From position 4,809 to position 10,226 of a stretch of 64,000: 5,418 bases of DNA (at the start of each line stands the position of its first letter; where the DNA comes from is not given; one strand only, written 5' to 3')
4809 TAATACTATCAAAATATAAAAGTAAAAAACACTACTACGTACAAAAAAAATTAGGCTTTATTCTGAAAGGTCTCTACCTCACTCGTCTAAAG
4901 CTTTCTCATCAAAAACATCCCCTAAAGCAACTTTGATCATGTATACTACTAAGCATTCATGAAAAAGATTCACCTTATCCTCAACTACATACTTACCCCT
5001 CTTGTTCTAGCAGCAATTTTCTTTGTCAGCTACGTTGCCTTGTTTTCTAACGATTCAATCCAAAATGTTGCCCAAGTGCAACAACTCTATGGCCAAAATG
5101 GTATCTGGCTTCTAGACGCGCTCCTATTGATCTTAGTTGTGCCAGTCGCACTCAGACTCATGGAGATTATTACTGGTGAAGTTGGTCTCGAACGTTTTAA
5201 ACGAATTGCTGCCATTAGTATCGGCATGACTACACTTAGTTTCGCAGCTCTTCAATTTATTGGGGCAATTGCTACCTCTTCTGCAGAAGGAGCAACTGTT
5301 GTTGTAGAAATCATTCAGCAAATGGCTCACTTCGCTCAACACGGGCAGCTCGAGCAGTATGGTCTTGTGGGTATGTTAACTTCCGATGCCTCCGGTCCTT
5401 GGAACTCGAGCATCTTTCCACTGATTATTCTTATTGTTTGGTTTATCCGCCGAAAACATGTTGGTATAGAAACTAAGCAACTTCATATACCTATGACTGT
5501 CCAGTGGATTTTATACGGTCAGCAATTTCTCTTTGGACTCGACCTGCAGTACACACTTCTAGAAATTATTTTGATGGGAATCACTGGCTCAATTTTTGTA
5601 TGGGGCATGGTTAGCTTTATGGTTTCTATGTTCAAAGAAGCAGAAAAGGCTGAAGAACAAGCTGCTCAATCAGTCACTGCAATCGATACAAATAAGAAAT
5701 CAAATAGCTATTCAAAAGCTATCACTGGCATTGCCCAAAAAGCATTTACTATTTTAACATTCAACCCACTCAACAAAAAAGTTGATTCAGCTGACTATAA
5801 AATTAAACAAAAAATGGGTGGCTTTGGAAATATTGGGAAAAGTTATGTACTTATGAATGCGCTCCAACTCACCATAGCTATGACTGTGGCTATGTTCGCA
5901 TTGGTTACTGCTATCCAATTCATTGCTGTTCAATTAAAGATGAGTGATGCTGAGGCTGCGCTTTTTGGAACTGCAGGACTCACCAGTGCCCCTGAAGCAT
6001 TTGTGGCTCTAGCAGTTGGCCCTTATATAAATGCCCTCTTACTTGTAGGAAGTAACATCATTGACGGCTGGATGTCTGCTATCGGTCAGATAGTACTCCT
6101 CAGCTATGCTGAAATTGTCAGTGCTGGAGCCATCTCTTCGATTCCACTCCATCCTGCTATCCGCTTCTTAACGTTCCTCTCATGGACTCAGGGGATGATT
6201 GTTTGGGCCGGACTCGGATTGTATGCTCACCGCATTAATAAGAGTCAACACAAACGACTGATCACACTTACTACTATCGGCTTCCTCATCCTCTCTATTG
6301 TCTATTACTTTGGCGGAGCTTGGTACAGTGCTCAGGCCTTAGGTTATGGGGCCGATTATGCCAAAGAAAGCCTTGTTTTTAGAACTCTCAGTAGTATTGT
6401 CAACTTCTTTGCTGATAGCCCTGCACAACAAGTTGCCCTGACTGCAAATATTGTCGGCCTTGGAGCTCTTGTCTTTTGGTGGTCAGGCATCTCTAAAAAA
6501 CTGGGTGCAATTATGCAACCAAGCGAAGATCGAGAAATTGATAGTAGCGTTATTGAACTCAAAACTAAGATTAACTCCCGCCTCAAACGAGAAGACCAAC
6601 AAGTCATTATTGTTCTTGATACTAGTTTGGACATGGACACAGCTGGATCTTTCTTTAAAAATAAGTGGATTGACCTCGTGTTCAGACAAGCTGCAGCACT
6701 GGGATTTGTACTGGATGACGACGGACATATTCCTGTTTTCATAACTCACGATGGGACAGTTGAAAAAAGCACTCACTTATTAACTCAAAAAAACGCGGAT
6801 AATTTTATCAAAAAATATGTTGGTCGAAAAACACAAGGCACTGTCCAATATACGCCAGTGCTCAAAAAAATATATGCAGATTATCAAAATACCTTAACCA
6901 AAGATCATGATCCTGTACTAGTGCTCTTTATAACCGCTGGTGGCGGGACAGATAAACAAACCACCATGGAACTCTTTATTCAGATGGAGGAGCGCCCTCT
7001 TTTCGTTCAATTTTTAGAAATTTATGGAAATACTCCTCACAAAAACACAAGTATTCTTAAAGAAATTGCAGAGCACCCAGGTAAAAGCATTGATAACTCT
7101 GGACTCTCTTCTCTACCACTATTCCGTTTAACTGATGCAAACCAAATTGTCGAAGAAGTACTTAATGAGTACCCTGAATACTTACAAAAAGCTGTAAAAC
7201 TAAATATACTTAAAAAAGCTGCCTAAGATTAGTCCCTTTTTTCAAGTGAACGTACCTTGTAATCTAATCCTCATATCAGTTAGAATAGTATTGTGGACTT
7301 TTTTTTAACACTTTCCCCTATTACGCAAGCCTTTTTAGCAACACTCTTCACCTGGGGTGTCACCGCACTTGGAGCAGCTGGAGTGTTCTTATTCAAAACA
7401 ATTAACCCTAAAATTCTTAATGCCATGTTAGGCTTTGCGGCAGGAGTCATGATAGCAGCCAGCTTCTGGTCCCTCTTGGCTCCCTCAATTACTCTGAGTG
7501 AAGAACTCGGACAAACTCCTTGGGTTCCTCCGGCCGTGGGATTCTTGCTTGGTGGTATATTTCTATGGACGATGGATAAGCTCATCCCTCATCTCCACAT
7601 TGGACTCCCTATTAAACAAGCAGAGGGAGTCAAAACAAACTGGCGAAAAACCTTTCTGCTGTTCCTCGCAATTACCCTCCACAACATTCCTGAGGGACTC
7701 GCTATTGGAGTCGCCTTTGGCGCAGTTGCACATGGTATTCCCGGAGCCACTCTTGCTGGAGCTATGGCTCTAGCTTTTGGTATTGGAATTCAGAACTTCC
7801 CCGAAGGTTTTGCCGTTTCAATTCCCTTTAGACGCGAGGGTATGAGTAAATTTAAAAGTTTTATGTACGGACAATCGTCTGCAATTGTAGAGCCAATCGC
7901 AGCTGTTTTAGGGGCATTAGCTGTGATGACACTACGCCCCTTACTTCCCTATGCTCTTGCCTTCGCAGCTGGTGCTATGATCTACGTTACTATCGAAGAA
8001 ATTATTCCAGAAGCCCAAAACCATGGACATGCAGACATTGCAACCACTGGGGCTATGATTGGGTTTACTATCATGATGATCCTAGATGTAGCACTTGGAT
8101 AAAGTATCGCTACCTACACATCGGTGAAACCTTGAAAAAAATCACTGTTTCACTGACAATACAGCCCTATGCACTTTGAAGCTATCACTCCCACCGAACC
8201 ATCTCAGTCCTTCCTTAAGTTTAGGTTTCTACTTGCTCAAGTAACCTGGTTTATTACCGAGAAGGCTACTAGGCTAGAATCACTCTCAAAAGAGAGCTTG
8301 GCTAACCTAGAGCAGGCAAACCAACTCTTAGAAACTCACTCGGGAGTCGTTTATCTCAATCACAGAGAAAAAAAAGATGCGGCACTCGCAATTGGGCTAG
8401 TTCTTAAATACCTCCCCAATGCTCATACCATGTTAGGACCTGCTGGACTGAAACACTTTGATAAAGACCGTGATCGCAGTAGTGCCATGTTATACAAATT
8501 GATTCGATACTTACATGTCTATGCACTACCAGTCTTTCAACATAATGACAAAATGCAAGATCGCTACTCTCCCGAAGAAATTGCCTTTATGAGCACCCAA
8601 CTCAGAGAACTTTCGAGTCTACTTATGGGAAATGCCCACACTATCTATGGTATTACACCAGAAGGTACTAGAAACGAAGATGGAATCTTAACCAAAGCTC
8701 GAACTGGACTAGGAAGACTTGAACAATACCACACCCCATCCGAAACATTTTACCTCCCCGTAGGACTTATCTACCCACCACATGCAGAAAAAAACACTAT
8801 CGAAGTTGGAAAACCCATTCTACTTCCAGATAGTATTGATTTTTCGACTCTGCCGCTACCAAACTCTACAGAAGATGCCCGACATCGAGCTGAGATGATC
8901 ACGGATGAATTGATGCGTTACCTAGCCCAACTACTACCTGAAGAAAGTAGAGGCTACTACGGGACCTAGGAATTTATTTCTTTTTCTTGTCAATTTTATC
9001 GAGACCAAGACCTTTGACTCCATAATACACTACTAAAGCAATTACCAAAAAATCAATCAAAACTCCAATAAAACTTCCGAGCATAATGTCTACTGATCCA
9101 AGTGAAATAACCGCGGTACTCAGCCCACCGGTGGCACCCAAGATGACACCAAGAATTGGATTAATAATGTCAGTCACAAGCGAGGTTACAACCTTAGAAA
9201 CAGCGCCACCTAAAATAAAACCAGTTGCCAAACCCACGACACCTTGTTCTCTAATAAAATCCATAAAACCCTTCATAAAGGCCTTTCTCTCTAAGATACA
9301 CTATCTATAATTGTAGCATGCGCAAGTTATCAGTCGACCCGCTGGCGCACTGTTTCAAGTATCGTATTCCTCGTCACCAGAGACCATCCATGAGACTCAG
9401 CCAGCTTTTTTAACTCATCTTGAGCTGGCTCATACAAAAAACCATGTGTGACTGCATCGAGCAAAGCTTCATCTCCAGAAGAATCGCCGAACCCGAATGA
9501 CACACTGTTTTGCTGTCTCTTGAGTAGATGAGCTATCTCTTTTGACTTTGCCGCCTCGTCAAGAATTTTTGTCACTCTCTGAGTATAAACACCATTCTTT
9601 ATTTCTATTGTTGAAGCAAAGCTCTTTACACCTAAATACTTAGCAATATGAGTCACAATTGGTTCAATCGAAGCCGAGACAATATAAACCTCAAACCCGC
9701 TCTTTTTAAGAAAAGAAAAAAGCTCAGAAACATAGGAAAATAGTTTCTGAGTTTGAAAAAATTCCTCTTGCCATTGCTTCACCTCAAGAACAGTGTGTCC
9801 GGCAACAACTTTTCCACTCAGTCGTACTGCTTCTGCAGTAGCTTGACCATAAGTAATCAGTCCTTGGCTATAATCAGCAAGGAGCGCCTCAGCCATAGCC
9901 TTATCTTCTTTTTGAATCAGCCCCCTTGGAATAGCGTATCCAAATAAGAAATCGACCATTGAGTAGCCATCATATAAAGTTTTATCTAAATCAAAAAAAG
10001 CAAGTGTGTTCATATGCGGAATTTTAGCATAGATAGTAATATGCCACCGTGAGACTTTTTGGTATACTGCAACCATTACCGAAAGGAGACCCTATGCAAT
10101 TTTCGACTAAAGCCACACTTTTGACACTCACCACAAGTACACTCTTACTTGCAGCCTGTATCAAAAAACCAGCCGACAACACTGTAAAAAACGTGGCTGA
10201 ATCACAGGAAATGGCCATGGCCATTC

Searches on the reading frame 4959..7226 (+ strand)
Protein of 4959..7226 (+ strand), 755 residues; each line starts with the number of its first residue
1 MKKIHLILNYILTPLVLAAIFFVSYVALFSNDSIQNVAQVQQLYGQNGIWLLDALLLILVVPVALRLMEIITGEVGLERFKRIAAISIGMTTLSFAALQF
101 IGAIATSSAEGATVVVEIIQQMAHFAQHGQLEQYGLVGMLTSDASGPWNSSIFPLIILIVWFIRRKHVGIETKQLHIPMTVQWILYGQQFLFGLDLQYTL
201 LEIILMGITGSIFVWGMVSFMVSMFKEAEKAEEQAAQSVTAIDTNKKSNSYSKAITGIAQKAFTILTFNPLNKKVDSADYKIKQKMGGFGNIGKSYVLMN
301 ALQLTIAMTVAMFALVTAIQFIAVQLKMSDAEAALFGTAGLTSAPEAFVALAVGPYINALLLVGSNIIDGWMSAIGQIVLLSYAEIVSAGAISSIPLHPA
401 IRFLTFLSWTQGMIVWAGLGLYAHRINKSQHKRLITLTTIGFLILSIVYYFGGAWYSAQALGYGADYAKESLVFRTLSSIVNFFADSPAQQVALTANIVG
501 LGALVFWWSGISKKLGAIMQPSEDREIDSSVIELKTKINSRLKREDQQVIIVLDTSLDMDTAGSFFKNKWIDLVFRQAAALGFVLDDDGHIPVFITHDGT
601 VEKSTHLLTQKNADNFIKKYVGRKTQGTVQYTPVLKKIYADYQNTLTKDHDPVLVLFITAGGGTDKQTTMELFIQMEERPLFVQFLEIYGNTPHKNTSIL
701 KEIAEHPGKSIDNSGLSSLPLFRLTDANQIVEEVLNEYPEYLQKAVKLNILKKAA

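Call 47: search_protein_families(library=pfam, proteins=[window:4959-7226:+], max_evalue=0.00001)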
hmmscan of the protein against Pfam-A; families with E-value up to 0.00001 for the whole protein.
window:4959-7226:+ (755 aa): 1 family
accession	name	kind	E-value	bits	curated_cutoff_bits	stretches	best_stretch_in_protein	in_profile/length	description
PF10138.15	vWA-TerF-like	-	3.1e-23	83.4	29.4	1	548-750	3-199/200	vWA found in TerF C terminus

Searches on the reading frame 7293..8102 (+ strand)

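Call 47: search_protein_families(library=pfam, proteins=[window:7293-8102:+], max_evalue=0.00001)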
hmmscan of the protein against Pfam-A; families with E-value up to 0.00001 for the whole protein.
window:7293-8102:+ (269 aa): 1 family
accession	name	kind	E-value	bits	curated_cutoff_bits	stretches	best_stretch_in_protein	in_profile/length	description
PF02535.28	Zip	-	8.9e-24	84.7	35.1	2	120-264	178-322/323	ZIP Zinc transporter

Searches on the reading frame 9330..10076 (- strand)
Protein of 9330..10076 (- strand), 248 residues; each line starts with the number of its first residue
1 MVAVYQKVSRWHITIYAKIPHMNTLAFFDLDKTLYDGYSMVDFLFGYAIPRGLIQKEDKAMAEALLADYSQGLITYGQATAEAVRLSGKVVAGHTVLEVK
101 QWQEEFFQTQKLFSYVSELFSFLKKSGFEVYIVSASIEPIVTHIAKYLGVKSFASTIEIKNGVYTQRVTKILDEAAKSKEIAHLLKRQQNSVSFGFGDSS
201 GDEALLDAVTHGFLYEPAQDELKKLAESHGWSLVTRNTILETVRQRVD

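Call 47: search_protein_families(library=pfam, proteins=[window:9330-10076:-], max_evalue=0.00001)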
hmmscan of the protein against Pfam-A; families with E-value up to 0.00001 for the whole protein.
window:9330-10076:- (248 aa): 2 families
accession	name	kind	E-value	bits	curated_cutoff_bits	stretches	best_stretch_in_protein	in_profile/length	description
PF12710.13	HAD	-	2.2e-19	71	27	1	26-206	1-188/189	haloacid dehalogenase-like hydrolase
PF00702.32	Hydrolase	-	4.4e-09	37.4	26.4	1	25-158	3-150/191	haloacid dehalogenase-like hydrolase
